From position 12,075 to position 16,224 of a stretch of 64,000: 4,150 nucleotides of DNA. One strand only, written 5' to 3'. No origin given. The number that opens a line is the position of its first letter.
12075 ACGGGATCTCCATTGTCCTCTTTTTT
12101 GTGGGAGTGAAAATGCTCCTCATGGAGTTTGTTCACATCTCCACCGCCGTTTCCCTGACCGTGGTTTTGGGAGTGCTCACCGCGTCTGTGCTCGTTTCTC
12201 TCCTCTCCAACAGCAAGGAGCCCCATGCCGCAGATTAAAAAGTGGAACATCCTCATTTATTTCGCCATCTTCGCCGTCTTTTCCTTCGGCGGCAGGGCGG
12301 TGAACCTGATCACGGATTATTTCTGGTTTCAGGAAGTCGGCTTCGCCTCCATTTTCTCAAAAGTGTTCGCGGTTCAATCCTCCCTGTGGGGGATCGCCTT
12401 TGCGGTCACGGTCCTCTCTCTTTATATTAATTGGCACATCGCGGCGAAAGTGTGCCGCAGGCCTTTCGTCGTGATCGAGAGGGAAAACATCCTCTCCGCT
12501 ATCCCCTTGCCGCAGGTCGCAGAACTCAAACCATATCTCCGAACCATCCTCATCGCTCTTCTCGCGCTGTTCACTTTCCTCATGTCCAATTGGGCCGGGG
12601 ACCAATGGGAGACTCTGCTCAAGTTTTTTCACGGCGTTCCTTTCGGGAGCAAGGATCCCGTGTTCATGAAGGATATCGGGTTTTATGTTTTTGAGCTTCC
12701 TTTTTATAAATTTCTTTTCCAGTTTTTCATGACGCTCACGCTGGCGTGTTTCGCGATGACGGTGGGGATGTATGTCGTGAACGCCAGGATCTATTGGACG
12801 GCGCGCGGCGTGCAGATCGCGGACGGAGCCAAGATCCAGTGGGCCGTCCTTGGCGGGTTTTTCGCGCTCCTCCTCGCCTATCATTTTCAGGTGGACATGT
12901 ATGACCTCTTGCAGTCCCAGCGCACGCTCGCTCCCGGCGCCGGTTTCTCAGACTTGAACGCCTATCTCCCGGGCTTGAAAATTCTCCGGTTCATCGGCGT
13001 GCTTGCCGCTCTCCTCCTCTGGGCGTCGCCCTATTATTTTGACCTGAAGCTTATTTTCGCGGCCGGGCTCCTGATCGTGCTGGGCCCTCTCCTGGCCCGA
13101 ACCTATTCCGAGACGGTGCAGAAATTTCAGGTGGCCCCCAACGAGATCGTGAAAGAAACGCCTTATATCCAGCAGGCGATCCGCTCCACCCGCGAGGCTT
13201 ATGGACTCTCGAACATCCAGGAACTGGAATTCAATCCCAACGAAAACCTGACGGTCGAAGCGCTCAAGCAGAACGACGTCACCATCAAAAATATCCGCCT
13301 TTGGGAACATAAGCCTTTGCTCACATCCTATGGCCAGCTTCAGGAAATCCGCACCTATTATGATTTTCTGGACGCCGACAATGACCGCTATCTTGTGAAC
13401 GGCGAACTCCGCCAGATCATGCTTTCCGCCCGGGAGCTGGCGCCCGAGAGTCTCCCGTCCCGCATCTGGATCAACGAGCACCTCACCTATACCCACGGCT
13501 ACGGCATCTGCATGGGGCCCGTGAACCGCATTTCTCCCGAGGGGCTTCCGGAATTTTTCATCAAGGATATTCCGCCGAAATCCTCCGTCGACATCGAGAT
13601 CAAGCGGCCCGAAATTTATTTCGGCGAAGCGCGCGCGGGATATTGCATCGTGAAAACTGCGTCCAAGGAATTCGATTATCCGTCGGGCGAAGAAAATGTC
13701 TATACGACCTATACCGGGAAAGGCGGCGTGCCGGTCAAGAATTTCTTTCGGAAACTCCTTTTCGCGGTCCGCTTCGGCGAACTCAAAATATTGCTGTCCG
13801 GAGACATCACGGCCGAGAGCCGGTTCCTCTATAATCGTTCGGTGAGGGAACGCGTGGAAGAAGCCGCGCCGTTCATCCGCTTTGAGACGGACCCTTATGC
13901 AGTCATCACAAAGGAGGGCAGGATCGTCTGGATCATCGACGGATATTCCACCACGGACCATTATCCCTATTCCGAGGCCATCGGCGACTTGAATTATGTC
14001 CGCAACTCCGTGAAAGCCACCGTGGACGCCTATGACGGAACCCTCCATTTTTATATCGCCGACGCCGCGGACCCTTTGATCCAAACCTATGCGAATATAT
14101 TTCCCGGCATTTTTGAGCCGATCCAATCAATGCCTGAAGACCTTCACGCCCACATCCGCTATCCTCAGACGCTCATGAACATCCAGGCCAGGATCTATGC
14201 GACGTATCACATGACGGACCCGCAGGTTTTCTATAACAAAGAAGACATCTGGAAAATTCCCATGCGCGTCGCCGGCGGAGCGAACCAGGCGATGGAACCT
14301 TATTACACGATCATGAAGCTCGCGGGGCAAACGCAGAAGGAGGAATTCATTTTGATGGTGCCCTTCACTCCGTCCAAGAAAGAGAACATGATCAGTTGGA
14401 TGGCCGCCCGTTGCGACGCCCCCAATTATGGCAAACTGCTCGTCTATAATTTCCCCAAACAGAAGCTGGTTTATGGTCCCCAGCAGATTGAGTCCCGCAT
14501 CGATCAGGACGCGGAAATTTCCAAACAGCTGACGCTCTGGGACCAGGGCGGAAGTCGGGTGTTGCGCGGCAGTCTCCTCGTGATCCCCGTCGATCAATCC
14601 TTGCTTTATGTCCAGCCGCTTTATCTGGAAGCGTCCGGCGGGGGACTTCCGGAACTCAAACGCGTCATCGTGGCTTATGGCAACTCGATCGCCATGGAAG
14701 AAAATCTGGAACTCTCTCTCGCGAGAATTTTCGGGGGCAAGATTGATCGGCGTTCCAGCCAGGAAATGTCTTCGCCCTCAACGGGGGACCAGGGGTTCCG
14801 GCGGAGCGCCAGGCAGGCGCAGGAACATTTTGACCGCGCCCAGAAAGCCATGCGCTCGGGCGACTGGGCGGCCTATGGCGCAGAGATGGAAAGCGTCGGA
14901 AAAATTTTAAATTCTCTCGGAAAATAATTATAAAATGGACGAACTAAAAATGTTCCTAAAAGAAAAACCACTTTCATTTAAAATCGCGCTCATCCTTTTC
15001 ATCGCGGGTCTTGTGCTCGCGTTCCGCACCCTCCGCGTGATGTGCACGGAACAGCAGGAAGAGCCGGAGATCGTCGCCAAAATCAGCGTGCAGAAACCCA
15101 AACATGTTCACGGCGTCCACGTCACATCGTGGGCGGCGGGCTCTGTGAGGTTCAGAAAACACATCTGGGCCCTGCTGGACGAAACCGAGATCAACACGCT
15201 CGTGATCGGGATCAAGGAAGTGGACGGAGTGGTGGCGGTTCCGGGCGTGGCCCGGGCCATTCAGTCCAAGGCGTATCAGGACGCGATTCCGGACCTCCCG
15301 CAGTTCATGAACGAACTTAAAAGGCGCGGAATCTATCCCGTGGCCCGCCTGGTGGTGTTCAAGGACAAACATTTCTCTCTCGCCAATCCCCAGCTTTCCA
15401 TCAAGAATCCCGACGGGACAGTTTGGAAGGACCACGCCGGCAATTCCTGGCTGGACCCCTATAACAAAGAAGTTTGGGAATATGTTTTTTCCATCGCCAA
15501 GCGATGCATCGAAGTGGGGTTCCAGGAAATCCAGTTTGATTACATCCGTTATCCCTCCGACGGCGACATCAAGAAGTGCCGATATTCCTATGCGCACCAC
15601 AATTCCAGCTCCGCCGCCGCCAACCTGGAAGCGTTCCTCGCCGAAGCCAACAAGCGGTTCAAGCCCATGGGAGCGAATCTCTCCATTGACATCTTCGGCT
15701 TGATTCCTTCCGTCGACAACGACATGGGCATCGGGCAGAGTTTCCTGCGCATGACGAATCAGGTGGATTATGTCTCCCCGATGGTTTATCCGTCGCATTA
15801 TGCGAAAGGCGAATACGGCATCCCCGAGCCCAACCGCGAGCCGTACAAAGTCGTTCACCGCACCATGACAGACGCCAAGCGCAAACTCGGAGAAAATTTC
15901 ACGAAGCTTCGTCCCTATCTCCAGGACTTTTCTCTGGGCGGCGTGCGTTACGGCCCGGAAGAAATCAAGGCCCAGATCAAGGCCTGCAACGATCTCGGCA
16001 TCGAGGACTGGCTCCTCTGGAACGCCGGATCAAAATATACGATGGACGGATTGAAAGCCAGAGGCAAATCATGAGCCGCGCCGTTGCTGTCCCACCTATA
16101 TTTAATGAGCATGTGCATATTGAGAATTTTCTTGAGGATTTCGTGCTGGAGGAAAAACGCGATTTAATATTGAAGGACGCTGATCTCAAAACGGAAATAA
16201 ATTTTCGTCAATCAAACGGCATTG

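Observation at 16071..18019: Low-GC insertion between a glycosidase-like gene and mnmA: DNA methyltransferase + PD-x14-ExK protein (candidate type II restriction-modification system)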

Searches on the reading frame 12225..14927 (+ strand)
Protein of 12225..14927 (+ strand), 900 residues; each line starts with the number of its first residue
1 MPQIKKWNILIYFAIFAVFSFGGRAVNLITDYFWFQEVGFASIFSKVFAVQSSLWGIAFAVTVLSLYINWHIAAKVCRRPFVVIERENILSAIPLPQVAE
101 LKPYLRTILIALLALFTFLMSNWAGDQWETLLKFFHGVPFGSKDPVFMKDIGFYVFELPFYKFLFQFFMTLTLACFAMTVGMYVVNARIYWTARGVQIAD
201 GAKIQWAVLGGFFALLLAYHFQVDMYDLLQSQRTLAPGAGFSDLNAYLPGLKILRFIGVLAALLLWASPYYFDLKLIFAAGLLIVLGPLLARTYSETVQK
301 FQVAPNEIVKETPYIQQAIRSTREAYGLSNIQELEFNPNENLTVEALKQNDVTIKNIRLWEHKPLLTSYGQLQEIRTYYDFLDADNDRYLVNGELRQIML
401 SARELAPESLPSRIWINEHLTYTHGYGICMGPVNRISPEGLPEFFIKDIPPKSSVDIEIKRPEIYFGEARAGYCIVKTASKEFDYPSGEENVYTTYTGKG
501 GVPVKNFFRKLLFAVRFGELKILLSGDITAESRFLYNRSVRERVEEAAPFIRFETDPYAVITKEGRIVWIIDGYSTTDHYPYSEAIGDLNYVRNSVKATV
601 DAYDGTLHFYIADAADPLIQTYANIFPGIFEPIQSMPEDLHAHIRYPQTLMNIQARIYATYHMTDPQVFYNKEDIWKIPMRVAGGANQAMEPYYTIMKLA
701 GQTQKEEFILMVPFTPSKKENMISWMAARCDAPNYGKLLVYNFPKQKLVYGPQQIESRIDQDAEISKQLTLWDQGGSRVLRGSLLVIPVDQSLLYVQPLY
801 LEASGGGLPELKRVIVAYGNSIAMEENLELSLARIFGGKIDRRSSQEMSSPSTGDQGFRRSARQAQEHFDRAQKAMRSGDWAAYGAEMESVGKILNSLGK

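Call 4: search_protein_families(library=pfam, proteins=[window:12225-14927:+], max_evalue=0.1)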
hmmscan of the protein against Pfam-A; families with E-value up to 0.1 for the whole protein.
window:12225-14927:+ (900 aa): 1 family
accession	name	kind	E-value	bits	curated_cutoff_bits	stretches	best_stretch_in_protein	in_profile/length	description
PF03699.18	UPF0182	-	8.9e-283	940.5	27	1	10-772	3-770/770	Uncharacterised protein family (UPF0182)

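Call 50: list_cluster_members(proteins=[P0001, P0271, window:12225-14924:+, window:14935-16071:+, window:8860-10146:+, window:10146-11381:+, window:3284-6106:-, window:20257-22047:+])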
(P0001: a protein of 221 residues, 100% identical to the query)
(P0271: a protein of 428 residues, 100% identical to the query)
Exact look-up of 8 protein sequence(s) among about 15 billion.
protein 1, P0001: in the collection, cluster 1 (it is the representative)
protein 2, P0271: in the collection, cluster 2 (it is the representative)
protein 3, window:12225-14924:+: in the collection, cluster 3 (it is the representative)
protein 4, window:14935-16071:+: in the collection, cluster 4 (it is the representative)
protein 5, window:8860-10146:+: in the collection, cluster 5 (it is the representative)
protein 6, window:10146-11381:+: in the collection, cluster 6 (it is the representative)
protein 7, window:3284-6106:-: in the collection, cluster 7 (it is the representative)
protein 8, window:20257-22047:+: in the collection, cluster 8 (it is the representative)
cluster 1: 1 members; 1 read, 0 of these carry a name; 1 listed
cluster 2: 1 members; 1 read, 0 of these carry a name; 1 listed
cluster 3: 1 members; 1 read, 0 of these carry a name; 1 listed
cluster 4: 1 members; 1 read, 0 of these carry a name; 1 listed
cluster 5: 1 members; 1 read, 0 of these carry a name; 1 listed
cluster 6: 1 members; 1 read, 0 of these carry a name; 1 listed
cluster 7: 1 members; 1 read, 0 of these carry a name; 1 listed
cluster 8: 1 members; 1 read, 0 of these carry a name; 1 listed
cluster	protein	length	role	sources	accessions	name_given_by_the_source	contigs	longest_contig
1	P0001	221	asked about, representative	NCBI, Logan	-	-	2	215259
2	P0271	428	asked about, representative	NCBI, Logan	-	-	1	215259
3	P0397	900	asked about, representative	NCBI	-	-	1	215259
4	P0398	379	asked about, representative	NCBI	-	-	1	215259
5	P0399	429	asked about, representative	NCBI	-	-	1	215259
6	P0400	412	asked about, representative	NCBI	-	-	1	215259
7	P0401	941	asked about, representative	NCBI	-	-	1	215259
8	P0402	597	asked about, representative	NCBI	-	-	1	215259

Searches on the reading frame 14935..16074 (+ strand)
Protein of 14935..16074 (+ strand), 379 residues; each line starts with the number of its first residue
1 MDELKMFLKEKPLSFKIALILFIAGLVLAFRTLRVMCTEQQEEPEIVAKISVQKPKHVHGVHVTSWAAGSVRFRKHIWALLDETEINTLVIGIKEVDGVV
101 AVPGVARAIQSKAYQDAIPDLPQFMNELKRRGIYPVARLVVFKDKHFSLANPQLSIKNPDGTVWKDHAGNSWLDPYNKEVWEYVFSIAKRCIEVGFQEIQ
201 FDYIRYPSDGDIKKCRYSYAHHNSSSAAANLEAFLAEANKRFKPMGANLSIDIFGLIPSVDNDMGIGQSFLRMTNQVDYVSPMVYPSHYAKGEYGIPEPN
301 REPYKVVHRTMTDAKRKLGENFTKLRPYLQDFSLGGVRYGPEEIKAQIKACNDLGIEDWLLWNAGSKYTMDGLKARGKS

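Call 4: search_protein_families(library=pfam, proteins=[window:14935-16074:+], max_evalue=0.1)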
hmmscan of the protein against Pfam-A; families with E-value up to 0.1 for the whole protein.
window:14935-16074:+ (379 aa): 1 family
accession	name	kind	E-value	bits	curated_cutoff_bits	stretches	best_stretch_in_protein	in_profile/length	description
PF13200.12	DUF4015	-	4.5e-103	345.1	27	1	60-368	1-313/313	Putative glycosyl hydrolase domain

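Call 33: find_related_loci(query=window:14935-16071:+, collection=metagenome_contigs, flank=6000)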
Query window:14935-16071:+ (379 aa) in metagenome_contigs; peptide patterns used: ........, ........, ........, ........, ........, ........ (x = any residue, [..] = any of these).
186 stretches matched a pattern; 121 encode a relative of the query (tblastn E <= 1e-3); the best 80 are kept; 80 distinct loci.
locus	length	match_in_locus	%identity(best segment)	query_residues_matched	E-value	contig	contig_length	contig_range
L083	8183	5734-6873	75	1-379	0e+0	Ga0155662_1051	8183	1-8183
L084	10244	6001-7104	52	17-376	7e-130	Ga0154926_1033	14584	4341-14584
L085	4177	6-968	56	55-376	2e-127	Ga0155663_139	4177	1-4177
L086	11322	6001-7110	47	13-376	2e-115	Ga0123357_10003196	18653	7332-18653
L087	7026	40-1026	46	54-374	3e-91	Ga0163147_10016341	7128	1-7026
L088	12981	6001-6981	45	42-368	2e-91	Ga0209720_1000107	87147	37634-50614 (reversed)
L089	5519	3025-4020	42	40-371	5e-91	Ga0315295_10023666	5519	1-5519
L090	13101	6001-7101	37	13-374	2e-87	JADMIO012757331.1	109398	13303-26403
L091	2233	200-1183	41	39-368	9e-91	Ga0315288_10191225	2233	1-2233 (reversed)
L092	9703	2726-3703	42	43-368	2e-86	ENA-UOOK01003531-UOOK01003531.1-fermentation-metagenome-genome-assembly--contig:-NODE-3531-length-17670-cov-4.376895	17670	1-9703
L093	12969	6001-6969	41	47-368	3e-85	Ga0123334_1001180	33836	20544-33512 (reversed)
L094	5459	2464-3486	40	26-368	1e-83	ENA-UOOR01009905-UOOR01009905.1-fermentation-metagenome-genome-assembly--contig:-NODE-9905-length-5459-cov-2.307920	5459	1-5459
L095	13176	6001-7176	38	1-370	2e-82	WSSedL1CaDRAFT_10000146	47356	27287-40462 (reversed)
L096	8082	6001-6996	40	34-371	4e-75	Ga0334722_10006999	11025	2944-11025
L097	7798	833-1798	38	50-378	2e-72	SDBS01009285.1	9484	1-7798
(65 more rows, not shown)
